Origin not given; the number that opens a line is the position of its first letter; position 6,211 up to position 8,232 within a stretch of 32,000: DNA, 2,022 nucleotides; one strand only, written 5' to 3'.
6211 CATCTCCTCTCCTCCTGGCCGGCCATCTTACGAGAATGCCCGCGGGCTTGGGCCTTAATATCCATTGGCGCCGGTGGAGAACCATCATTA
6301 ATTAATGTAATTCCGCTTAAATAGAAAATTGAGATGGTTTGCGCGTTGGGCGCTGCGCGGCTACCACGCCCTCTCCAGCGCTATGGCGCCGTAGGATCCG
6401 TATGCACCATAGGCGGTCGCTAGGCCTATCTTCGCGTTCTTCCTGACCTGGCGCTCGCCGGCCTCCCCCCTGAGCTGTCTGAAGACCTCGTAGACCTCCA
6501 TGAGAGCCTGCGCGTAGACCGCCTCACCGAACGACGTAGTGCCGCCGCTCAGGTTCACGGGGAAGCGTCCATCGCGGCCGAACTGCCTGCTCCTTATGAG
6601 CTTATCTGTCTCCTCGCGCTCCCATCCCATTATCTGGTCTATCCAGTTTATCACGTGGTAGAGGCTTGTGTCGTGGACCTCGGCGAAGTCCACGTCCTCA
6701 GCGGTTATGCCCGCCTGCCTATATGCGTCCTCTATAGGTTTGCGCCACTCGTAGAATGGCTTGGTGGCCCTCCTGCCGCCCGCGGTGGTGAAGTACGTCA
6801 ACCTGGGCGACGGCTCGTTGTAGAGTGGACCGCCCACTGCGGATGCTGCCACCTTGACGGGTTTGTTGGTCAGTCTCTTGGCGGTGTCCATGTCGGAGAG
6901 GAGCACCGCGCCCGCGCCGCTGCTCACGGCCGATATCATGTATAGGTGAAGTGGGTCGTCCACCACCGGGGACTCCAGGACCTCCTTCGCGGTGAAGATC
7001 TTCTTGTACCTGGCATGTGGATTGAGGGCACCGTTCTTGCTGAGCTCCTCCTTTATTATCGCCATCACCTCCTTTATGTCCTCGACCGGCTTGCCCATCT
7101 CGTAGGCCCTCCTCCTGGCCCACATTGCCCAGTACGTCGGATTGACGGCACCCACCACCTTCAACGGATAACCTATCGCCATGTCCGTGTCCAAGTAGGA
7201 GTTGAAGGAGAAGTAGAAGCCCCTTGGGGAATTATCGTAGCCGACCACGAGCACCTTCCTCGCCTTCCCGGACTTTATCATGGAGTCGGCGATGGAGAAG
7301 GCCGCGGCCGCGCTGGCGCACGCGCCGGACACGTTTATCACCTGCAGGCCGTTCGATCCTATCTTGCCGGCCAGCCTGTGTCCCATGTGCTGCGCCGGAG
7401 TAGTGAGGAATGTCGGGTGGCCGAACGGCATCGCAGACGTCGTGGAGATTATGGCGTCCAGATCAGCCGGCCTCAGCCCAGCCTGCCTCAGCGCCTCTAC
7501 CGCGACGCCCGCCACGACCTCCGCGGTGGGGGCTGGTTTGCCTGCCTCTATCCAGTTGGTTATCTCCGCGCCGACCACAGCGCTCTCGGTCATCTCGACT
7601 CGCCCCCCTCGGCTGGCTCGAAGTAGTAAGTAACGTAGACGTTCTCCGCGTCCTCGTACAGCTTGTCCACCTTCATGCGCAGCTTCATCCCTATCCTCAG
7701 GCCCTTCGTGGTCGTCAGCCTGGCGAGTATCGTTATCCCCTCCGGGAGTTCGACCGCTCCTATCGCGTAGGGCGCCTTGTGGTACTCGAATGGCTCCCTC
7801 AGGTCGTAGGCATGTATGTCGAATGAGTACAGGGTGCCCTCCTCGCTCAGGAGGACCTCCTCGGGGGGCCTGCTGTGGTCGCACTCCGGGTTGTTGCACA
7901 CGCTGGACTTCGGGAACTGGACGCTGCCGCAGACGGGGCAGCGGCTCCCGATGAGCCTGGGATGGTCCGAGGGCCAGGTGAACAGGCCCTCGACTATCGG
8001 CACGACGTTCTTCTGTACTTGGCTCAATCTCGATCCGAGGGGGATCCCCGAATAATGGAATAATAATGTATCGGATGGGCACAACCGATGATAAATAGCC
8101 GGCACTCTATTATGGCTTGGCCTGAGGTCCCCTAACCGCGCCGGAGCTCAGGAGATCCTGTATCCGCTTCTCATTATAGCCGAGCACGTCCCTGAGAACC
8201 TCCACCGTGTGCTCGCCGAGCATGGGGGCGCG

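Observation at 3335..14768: Mosaic near-identity between the two Mo-enzyme loci: gene-conversion patches in otherwise diverged paralogues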

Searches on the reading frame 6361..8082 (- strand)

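Call 3: search_protein_families(library=pfam, proteins=[window:6361-8082:-])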
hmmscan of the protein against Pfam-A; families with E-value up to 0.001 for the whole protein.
window:6361-8082:- (573 aa): 4 families
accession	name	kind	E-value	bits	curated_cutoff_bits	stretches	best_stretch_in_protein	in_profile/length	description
PF22691.2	Thiolase_C_1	-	4.2e-27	95.1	28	1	445-566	19-138/144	Thiolase C-terminal domain-like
PF08545.16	ACP_syn_III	-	6.6e-07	29.6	24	1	251-284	3-36/80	3-Oxoacyl-[acyl-carrier-protein (ACP)] synthase III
PF00108.29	Thiolase_N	-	3.6e-05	23.7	26.4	1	169-358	3-183/260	Thiolase, N-terminal domain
PF02801.28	Ketoacyl-synt_C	-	0.00035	21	20.8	0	448-473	29-54/119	Beta-ketoacyl synthase, C-terminal domain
